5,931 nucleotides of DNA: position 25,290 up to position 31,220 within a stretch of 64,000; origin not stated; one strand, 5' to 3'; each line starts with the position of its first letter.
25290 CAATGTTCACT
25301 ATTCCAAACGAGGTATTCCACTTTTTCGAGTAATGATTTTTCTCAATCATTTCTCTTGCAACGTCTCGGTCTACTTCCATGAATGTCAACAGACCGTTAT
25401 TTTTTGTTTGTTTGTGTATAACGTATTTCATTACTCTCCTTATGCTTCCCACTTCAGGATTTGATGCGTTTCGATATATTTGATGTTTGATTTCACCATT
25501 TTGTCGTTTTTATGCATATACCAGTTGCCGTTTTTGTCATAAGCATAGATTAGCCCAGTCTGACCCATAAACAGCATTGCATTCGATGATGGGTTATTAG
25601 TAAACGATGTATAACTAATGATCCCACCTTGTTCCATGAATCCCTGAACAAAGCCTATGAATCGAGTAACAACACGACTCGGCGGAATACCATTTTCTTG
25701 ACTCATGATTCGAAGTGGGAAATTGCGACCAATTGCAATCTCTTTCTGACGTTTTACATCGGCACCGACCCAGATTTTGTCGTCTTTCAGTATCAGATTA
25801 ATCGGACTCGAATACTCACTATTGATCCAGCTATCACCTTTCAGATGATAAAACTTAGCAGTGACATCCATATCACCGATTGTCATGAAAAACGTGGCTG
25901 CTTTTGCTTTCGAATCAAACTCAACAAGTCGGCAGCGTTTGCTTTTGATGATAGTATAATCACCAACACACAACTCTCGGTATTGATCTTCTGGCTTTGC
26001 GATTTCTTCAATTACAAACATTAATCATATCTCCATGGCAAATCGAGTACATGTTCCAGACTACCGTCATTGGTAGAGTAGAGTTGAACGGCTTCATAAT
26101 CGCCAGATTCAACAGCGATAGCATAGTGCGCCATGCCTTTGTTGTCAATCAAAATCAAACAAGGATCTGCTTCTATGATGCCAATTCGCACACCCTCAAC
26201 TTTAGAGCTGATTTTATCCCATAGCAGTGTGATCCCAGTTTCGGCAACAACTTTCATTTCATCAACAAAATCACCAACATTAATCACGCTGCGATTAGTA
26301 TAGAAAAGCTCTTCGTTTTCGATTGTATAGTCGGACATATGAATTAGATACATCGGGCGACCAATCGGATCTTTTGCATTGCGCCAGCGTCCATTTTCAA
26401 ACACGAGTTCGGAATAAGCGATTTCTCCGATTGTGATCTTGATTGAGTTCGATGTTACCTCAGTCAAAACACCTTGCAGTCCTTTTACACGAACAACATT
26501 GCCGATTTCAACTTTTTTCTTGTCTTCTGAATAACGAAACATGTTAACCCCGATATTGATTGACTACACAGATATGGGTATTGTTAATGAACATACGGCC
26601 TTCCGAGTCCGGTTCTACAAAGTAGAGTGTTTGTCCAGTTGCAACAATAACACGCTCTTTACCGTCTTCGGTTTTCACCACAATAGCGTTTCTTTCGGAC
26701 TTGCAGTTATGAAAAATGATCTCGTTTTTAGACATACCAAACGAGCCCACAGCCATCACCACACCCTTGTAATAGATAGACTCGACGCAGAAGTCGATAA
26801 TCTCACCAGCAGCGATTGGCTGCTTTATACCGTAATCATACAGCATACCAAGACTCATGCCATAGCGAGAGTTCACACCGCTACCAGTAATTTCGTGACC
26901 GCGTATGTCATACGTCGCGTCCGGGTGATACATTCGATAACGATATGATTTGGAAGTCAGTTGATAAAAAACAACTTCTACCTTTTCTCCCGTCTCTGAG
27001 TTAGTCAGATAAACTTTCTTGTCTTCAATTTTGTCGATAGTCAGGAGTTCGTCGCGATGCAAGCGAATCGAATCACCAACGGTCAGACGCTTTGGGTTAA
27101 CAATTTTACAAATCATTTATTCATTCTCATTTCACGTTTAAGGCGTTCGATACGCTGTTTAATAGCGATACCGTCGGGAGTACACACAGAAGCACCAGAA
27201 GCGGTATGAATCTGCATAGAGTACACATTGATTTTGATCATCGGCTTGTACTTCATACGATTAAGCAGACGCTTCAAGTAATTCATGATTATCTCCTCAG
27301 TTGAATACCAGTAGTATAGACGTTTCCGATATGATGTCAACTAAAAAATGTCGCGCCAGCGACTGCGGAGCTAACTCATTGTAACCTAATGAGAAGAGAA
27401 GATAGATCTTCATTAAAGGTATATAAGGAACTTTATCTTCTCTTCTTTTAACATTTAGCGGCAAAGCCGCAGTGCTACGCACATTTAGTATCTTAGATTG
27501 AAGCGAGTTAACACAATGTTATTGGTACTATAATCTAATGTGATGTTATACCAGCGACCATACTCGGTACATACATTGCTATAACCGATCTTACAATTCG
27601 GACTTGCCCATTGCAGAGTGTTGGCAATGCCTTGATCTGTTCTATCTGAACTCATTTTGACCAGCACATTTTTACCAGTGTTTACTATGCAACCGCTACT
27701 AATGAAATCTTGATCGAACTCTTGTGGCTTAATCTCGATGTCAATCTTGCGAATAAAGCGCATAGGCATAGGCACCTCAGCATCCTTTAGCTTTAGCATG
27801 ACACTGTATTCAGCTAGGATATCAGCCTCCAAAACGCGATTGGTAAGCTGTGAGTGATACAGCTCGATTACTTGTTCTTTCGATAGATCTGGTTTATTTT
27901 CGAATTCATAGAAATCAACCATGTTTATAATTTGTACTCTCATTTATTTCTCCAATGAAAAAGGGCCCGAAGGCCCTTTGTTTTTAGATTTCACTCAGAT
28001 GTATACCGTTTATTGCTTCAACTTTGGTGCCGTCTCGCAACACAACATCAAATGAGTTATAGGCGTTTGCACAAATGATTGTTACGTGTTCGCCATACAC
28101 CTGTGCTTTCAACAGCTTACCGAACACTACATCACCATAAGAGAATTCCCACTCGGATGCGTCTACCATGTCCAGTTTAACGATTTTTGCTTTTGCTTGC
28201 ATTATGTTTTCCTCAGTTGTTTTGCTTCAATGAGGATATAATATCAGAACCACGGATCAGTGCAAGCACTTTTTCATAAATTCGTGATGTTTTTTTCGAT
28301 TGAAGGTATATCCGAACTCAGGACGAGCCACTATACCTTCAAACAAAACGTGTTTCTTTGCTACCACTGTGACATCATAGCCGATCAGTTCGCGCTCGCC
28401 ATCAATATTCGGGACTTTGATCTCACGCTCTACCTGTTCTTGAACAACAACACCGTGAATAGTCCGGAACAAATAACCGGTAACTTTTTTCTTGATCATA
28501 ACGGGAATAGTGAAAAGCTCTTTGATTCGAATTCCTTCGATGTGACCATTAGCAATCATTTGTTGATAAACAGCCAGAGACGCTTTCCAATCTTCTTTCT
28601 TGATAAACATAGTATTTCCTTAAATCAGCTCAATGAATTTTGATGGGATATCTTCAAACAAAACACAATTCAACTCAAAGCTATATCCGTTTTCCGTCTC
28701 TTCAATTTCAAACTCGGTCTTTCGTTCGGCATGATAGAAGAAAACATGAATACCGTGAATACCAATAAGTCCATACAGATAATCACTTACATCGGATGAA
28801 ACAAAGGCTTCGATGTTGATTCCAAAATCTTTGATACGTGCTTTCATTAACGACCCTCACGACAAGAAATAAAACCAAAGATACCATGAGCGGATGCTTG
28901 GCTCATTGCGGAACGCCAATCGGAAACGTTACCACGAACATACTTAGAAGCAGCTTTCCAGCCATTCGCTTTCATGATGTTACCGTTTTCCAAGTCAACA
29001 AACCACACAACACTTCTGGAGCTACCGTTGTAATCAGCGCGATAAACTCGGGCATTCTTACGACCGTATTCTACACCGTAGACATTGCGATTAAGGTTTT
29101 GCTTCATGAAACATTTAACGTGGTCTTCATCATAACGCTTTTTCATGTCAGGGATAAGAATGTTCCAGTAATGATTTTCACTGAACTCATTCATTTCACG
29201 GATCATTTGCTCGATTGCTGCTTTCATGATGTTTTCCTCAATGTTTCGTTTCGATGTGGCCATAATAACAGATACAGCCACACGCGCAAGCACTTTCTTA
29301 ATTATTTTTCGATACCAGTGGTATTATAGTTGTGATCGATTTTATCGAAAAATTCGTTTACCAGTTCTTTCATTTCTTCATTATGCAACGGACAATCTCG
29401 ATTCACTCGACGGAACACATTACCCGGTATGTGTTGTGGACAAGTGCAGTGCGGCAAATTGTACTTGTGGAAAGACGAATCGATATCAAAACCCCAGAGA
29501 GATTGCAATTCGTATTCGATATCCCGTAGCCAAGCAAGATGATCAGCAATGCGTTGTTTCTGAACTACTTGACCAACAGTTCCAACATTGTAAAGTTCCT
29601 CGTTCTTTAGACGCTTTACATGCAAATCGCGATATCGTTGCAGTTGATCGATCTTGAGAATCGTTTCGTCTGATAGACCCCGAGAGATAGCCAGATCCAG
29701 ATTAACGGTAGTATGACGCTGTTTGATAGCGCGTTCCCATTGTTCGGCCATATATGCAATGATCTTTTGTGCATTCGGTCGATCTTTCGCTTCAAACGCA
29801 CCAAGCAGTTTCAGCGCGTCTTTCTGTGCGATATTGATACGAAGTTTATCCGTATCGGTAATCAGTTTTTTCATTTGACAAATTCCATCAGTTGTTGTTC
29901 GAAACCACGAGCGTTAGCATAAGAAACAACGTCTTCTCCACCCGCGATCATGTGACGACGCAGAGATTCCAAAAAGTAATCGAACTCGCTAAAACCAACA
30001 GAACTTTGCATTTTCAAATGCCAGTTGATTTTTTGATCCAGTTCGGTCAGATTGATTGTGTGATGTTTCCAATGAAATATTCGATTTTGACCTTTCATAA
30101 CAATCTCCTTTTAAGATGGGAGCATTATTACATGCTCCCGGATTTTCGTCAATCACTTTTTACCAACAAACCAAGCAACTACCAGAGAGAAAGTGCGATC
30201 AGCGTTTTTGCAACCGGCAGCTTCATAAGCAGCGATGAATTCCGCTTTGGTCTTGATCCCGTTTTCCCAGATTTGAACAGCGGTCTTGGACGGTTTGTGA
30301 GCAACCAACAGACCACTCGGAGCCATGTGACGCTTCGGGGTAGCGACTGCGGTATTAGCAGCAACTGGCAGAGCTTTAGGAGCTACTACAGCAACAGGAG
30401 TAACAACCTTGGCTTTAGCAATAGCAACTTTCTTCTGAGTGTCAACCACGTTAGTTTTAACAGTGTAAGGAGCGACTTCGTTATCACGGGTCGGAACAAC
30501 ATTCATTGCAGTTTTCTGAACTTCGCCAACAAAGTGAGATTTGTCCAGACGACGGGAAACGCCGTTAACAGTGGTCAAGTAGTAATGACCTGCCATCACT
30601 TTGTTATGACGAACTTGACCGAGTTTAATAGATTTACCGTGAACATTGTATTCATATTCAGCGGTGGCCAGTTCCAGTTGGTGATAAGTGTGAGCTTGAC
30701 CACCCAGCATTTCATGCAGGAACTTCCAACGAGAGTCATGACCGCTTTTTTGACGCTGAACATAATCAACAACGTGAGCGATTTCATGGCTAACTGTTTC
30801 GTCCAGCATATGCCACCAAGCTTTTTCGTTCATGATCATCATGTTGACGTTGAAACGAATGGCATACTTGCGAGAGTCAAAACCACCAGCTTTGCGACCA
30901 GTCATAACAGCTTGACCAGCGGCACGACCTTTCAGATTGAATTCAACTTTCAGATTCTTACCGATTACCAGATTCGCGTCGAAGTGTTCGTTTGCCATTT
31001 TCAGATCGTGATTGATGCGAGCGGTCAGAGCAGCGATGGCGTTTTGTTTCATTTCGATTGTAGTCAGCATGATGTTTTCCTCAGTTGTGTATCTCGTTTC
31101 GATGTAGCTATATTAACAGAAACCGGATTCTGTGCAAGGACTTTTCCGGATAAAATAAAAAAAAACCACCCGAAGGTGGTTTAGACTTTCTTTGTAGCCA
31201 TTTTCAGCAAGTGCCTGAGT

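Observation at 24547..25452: DNA-polymerase-type sliding-clamp-binding tail on a non-replicative (putative acyltransferase-fold) protein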

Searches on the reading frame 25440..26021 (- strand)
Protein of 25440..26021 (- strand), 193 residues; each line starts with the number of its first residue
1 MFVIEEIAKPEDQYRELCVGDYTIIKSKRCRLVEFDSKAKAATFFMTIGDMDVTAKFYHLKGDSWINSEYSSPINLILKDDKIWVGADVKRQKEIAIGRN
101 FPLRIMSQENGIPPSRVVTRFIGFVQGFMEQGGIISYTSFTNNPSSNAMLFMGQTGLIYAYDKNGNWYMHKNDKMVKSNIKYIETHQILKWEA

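Call 42: search_protein_families(library=pfam, proteins=[window:25440-26021:-], max_evalue=0.01)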
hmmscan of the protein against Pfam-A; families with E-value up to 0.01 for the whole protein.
window:25440-26021:- (193 aa): 0 families

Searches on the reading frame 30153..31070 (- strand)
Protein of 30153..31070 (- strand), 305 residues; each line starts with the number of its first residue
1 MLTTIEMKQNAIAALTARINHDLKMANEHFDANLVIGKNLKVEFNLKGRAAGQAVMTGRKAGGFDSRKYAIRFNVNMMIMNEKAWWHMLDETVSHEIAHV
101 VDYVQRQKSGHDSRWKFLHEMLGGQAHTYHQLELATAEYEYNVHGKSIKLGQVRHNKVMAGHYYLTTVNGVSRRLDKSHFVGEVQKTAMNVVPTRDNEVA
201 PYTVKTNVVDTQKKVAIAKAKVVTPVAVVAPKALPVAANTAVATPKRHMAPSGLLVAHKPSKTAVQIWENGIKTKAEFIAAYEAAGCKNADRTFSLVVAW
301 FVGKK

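Call 51: search_protein_families(library=pfam, proteins=[window:30153-31070:-], max_evalue=0.01)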
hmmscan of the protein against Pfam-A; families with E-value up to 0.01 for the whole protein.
window:30153-31070:- (305 aa): 2 families
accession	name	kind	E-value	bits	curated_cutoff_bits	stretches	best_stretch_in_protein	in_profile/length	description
PF10263.15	SprT-like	-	3.6e-08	33.7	25.6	1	24-126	6-99/108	SprT-like family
PF16341.10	DUF4971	-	0.0097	16.2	31.3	0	146-215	65-135/141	Domain of unknown function (DUF4971)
